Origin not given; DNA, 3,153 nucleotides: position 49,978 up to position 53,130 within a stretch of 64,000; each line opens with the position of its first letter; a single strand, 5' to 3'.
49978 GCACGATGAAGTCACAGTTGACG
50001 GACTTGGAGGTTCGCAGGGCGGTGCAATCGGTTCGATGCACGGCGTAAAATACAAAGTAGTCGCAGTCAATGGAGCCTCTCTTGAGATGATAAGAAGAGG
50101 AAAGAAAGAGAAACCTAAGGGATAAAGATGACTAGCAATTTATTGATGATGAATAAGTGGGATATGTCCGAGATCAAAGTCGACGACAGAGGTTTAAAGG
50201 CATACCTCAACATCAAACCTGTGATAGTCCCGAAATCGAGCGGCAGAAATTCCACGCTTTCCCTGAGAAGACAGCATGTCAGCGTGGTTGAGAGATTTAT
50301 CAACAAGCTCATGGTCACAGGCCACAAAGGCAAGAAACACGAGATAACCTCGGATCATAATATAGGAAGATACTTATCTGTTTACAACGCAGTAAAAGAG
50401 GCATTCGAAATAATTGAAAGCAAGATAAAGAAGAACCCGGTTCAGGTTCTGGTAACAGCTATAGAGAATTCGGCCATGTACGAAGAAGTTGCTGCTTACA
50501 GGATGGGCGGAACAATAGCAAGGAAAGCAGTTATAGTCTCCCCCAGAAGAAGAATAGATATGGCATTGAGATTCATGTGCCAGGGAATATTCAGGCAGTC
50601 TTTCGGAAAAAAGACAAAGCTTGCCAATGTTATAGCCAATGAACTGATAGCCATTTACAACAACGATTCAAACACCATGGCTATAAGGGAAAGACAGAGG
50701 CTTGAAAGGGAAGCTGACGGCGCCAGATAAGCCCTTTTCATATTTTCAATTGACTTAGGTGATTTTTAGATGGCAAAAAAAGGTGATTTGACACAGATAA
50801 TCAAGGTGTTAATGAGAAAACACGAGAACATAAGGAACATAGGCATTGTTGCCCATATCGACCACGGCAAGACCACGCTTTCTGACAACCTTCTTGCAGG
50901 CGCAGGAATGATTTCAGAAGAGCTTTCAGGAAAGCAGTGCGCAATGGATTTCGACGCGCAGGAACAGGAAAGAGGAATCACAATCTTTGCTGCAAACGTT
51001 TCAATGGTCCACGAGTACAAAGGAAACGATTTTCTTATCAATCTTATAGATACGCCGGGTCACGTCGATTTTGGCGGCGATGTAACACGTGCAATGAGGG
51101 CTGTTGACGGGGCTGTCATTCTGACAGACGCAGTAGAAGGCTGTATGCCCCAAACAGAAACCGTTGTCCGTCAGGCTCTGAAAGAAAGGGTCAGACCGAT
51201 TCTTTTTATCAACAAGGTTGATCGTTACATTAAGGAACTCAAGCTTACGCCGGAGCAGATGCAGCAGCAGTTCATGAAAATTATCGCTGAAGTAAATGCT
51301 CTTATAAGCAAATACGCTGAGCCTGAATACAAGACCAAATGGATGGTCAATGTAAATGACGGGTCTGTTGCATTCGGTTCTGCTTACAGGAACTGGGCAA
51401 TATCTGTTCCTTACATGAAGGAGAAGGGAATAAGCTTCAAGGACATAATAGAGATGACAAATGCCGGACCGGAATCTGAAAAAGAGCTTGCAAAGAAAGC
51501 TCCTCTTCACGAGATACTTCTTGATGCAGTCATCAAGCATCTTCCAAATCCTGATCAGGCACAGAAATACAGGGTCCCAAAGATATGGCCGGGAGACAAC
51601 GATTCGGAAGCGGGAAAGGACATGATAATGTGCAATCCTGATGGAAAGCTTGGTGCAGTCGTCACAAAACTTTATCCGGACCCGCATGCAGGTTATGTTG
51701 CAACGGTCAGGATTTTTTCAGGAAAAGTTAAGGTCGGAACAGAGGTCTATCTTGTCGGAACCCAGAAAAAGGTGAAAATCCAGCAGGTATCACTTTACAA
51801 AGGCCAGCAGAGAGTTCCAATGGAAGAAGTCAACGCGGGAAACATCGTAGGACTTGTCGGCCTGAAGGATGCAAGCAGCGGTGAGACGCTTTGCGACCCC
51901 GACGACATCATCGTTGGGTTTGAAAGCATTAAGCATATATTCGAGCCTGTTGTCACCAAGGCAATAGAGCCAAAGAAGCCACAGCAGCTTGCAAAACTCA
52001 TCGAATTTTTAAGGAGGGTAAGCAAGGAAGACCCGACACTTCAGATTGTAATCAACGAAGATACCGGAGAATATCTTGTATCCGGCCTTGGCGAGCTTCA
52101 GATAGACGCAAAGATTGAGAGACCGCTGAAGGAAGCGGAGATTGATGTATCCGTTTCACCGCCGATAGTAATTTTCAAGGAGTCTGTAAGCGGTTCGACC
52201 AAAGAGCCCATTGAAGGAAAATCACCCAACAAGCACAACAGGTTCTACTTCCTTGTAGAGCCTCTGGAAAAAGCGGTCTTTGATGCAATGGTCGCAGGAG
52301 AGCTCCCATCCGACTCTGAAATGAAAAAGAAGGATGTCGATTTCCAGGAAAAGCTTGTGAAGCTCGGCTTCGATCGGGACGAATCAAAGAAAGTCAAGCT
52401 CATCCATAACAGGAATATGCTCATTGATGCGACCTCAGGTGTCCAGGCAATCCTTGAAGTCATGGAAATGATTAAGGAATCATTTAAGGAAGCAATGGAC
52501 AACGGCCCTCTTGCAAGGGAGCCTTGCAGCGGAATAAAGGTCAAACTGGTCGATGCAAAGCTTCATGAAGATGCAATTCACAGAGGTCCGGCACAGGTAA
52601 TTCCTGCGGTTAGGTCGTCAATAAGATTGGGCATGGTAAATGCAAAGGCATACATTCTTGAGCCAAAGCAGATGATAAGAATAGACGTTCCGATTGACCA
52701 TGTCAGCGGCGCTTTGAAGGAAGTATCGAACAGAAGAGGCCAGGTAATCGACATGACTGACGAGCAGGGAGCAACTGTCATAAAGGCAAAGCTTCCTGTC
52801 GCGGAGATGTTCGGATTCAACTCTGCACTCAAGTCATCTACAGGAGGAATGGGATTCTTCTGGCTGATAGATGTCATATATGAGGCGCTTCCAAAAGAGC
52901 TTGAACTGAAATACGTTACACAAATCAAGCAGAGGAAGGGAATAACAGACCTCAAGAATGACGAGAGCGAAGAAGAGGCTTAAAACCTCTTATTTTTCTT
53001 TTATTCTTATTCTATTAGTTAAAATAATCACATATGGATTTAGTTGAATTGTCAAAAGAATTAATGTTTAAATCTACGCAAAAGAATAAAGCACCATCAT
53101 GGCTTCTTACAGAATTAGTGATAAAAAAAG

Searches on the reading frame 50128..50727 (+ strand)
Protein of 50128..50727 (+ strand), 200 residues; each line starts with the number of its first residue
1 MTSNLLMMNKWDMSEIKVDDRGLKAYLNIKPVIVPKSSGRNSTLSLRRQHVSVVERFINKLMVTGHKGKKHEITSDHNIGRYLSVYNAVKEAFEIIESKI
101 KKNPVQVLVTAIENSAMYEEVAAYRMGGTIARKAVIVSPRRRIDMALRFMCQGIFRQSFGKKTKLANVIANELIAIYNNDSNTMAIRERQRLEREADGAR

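Call 41: search_protein_families(library=pfam, proteins=[window:50128-50727:+], max_evalue=0.00001)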
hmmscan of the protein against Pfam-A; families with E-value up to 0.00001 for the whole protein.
window:50128-50727:+ (200 aa): 1 family
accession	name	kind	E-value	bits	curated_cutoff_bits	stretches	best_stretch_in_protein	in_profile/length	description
PF00177.27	Ribosomal_S7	-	3.2e-28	98.6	24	1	43-200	20-148/148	Ribosomal protein S7p/S5e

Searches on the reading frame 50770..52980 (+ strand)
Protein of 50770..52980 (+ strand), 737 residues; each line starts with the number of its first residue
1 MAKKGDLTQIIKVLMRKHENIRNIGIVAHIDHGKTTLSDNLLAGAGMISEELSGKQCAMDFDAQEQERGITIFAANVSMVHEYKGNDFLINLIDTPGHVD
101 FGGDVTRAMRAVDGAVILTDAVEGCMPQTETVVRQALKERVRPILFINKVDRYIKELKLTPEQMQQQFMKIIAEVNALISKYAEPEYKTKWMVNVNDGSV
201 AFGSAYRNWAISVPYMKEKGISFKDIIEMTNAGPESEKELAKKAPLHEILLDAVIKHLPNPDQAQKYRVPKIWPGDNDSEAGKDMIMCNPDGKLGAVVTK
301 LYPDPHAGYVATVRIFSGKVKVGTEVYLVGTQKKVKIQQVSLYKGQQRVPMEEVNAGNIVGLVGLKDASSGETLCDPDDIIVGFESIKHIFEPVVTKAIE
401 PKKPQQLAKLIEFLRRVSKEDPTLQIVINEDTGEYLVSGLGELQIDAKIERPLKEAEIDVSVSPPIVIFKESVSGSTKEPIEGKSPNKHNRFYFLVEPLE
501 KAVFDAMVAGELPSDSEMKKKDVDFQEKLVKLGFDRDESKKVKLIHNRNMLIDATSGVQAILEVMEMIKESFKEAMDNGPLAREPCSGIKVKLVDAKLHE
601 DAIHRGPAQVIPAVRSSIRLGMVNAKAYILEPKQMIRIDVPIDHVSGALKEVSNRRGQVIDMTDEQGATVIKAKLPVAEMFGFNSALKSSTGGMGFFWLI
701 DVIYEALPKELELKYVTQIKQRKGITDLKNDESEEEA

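Call 41: search_protein_families(library=pfam, proteins=[window:50770-52980:+], max_evalue=0.00001)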
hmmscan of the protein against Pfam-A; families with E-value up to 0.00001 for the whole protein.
window:50770-52980:+ (737 aa): 6 families
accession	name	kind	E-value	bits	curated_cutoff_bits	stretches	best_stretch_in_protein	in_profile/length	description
PF00009.33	GTP_EFTU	-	1.7e-57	194.5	26.5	1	19-259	1-187/188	Elongation factor Tu GTP binding domain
PF03764.24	EFG_IV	-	6.6e-22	78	24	1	517-625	7-120/121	Elongation factor G, domain IV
PF03144.31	GTP_EFTU_D2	-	1.5e-18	67.4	30.3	1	308-375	1-73/73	Elongation factor Tu domain 2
PF14492.12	EFG_III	-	2.1e-18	66.6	27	1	392-463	3-74/75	Elongation Factor G, domain III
PF00679.30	EFG_C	-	9.9e-18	64.4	27.9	1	629-711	2-85/89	Elongation factor G C-terminus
PF22042.2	EF-G_D2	-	9.2e-15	55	27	1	296-376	4-83/84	Elongation factor G domain 2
